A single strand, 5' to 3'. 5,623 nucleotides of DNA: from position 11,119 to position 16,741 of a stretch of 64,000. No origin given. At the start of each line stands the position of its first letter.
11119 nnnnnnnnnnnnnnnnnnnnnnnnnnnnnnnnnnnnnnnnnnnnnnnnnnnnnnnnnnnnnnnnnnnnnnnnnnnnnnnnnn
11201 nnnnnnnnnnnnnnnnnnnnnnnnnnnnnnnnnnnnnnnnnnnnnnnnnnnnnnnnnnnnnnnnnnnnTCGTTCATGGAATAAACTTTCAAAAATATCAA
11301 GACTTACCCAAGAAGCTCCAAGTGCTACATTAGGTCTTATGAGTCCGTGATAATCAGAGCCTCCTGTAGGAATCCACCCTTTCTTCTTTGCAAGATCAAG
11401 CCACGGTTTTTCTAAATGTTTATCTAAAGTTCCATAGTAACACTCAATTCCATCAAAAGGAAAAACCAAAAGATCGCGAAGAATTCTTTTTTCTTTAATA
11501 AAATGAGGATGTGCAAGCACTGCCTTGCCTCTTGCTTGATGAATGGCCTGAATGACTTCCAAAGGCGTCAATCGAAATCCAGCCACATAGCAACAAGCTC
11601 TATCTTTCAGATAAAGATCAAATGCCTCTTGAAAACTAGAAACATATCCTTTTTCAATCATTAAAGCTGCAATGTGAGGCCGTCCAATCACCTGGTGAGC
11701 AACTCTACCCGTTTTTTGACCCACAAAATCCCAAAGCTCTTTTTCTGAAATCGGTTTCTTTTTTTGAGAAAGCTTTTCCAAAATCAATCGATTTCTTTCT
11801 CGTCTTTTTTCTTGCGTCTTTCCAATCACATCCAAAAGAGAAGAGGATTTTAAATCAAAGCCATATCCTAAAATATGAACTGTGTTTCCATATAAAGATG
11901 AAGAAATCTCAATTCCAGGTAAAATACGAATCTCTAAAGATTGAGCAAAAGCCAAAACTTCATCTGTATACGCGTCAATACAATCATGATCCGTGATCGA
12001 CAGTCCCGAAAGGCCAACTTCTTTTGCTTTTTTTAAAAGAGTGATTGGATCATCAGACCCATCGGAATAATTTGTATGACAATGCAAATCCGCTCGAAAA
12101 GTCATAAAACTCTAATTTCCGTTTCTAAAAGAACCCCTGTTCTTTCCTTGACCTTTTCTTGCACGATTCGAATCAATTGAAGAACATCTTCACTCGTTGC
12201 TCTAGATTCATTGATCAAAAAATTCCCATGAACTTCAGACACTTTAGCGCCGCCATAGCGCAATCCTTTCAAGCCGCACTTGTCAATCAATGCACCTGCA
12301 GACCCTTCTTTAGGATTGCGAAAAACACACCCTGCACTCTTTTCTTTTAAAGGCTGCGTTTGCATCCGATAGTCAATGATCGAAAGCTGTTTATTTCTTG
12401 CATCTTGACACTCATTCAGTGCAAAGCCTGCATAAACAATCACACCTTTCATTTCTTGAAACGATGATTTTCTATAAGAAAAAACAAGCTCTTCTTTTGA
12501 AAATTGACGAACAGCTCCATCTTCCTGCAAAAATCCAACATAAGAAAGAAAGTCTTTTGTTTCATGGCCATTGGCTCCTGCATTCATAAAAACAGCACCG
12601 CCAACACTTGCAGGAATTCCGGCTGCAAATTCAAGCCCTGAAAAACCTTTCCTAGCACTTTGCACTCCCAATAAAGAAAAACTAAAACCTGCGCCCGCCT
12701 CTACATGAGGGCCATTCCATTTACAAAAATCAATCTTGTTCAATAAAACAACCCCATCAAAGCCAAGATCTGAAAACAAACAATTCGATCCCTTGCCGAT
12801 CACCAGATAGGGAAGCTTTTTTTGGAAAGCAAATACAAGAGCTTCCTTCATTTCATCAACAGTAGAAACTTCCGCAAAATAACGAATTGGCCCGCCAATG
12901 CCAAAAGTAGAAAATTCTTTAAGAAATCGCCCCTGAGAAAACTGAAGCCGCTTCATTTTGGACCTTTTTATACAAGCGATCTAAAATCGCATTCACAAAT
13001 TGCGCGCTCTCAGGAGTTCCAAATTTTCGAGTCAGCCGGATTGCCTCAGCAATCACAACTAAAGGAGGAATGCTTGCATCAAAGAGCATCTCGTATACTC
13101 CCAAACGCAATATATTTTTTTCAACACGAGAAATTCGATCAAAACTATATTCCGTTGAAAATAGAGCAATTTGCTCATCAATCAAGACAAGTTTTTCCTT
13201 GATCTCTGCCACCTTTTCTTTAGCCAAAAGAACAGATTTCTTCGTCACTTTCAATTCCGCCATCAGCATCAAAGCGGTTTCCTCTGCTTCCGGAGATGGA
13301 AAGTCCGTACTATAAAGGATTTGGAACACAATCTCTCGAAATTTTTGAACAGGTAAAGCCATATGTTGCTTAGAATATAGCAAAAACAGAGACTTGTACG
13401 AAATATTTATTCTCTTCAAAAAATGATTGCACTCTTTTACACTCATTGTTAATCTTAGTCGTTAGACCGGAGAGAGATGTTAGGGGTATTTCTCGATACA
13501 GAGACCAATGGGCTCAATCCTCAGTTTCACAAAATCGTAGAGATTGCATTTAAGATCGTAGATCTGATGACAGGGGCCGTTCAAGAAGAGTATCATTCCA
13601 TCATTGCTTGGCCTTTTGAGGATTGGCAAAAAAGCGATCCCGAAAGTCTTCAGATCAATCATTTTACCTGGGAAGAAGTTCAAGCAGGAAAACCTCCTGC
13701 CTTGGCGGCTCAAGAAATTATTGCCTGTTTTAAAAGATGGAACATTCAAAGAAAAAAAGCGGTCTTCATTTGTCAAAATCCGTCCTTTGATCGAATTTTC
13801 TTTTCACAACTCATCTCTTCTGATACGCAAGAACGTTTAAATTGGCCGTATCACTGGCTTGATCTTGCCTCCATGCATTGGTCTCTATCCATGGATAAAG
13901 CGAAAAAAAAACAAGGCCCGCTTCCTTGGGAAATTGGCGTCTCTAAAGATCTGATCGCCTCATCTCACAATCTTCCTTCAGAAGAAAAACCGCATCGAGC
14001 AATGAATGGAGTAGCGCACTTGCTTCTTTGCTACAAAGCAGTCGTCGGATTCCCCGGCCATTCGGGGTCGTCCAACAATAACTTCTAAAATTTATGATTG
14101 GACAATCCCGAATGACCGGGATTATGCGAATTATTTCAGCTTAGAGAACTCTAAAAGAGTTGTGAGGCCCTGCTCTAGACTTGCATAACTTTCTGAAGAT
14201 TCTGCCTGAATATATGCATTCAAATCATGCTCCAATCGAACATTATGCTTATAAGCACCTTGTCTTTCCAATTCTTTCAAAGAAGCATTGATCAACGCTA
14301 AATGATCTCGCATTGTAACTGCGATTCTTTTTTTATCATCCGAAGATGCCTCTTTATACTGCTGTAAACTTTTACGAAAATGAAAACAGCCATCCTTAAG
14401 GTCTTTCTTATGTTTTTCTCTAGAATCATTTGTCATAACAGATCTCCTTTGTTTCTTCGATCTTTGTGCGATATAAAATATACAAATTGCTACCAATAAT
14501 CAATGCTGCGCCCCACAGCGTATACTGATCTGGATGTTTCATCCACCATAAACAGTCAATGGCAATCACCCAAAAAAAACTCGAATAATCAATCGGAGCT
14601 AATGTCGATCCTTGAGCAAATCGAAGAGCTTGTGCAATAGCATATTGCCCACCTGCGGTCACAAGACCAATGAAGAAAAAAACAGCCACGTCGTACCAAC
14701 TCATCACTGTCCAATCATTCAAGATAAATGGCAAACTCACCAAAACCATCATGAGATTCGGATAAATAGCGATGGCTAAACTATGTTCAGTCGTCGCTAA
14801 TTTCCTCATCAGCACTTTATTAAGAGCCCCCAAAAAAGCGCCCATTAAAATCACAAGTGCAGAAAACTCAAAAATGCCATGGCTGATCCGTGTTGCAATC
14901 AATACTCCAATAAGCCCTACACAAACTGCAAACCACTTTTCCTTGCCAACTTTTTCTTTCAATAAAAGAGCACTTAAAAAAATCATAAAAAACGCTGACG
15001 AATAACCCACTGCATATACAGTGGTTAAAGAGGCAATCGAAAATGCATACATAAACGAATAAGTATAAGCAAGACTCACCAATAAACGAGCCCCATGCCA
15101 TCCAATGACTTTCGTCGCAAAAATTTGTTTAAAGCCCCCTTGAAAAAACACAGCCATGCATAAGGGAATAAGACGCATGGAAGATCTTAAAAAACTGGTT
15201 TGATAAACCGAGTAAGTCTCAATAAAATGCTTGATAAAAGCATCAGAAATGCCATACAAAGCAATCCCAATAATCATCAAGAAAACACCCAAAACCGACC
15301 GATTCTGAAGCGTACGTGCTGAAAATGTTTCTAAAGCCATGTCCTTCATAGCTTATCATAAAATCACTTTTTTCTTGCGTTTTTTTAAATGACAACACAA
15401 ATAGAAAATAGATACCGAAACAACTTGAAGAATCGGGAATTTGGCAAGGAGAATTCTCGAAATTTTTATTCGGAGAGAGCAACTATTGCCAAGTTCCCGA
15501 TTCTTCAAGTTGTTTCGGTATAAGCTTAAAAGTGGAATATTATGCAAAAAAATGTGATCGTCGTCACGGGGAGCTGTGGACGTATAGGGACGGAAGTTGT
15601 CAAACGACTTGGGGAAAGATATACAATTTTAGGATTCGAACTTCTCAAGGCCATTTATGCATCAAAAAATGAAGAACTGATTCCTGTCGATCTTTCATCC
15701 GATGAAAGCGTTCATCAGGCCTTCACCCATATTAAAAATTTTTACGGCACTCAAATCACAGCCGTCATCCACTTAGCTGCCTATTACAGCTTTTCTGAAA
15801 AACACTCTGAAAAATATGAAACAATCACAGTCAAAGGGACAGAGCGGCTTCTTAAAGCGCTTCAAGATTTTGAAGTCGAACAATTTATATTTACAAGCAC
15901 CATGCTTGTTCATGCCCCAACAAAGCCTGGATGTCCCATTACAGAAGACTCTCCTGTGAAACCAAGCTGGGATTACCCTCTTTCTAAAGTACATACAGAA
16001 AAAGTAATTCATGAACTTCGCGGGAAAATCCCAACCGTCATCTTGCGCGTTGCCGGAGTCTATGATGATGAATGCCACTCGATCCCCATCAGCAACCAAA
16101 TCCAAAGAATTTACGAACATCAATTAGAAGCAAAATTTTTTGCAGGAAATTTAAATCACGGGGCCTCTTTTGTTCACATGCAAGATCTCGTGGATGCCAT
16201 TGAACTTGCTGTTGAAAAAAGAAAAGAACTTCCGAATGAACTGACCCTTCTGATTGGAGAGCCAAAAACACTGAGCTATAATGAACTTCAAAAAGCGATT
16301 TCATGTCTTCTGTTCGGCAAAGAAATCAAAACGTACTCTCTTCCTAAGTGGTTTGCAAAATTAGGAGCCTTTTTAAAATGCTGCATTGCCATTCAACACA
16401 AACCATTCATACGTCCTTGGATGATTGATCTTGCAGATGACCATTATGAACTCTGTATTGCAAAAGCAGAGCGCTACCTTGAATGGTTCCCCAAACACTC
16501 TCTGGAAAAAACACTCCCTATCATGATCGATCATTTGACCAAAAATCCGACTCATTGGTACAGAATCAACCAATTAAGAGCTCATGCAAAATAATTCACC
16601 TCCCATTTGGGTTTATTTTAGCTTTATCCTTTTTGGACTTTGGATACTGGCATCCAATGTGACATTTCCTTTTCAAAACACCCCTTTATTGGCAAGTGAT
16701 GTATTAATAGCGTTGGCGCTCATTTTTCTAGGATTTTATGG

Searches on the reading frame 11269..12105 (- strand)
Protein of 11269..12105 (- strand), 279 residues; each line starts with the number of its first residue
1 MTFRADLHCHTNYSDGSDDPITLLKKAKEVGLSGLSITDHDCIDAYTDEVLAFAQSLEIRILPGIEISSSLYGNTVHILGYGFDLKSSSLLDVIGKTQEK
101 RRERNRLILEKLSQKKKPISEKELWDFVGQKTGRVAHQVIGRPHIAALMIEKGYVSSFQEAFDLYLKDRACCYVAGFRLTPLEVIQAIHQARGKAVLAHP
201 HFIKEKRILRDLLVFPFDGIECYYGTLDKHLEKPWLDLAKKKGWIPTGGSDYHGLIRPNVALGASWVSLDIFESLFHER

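Call 78: search_protein_families(library=pfam, proteins=[window:11269-12105:-], max_evalue=0.00001)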
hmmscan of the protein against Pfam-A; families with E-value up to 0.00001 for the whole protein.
window:11269-12105:- (279 aa): 1 family
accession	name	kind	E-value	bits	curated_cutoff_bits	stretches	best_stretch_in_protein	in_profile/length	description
PF02811.25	PHP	-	3.3e-10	41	26.4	1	6-70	1-66/164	PHP domain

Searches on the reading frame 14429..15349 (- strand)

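Call 78: search_protein_families(library=pfam, proteins=[window:14429-15349:-], max_evalue=0.00001)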
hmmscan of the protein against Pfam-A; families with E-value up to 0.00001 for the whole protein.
window:14429-15349:- (307 aa): 1 family
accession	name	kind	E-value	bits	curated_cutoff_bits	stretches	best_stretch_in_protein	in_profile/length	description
PF00892.27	EamA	-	2.6e-21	76.7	28.2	2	20-153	2-134/135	EamA-like transporter family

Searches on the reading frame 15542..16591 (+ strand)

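Call 78: search_protein_families(library=pfam, proteins=[window:15542-16591:+], max_evalue=0.00001)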
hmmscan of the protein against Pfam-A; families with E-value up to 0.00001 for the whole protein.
window:15542-16591:+ (350 aa): 5 families
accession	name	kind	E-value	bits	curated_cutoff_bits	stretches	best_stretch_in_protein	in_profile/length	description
PF01370.27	Epimerase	-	1.5e-24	87.1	20.9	1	6-233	1-234/240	NAD dependent epimerase/dehydratase family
PF16363.11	GDP_Man_Dehyd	-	1.8e-15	57.6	27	1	8-325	2-329/332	GDP-mannose 4,6 dehydratase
PF01073.25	3Beta_HSD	-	5e-15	55.7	22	1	7-226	1-231/280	3-beta hydroxysteroid dehydrogenase/isomerase family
PF04321.23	RmlD_sub_bind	-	3.2e-13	49.8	27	1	6-178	3-156/287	RmlD substrate binding domain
PF07993.18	NAD_binding_4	-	7e-09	35.6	20.1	1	70-175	87-209/258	Male sterility protein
